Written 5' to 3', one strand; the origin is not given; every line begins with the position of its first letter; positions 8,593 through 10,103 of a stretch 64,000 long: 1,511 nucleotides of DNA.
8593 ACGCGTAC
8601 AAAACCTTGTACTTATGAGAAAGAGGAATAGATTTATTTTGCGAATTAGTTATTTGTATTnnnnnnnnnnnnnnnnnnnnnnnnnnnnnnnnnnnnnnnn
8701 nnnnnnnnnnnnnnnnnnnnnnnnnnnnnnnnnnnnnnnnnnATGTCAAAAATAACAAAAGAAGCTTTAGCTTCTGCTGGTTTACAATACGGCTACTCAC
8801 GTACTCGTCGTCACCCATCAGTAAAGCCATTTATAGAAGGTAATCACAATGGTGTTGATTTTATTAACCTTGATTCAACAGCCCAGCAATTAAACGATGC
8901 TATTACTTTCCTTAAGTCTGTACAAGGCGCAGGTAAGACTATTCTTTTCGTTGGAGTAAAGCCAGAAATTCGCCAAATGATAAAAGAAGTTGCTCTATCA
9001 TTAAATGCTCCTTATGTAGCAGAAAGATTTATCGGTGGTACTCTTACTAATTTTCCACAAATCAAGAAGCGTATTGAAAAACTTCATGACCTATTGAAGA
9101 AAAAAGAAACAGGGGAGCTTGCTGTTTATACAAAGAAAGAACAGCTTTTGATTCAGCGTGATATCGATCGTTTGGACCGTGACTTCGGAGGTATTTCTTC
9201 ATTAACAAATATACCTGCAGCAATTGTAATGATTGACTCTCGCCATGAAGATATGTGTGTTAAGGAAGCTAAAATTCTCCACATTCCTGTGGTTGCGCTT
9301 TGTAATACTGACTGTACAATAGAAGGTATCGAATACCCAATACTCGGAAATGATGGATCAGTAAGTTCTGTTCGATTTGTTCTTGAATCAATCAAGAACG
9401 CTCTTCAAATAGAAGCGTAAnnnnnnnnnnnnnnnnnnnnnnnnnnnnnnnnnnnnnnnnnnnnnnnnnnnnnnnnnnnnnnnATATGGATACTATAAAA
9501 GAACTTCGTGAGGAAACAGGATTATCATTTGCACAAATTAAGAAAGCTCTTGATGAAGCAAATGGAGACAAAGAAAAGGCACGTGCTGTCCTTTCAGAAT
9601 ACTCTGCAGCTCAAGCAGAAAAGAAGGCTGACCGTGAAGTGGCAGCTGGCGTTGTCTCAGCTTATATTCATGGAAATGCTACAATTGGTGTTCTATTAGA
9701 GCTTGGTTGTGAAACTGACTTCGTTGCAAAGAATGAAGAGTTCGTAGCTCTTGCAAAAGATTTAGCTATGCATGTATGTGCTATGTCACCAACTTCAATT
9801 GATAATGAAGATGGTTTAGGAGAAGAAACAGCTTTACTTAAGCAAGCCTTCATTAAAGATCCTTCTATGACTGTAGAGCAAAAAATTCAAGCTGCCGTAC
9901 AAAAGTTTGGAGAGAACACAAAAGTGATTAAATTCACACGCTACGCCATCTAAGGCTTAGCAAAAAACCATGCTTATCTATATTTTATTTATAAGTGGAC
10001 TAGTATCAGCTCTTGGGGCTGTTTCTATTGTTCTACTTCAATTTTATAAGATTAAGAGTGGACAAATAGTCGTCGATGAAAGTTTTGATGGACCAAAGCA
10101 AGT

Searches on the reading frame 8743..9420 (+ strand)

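Call 57: search_protein_families(library=pfam, proteins=[window:8743-9420:+], max_evalue=0.001)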
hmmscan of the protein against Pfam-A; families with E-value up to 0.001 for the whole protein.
window:8743-9420:+ (225 aa): 1 family
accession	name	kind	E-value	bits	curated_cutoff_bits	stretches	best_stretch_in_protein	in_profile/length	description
PF00318.25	Ribosomal_S2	-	4.5e-61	206.3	26.1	1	11-221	3-213/216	Ribosomal protein S2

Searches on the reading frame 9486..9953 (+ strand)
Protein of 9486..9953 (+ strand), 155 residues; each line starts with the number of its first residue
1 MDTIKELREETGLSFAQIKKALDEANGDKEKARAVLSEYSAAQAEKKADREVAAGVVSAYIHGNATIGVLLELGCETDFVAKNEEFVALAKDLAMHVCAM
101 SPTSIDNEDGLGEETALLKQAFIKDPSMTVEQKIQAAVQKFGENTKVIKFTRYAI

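Call 57: search_protein_families(library=pfam, proteins=[window:9486-9953:+], max_evalue=0.001)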
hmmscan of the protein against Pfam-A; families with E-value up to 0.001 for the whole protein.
window:9486-9953:+ (155 aa): 2 families
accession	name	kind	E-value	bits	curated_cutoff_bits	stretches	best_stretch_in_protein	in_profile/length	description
PF00889.24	EF_TS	-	1.3e-16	61.3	27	2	51-108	76-125/204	Elongation factor TS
PF25025.1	EF-Ts_N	-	0.00034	20.9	33.2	1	4-39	17-53/60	Elongation factor Ts, mitochondrial, N-terminal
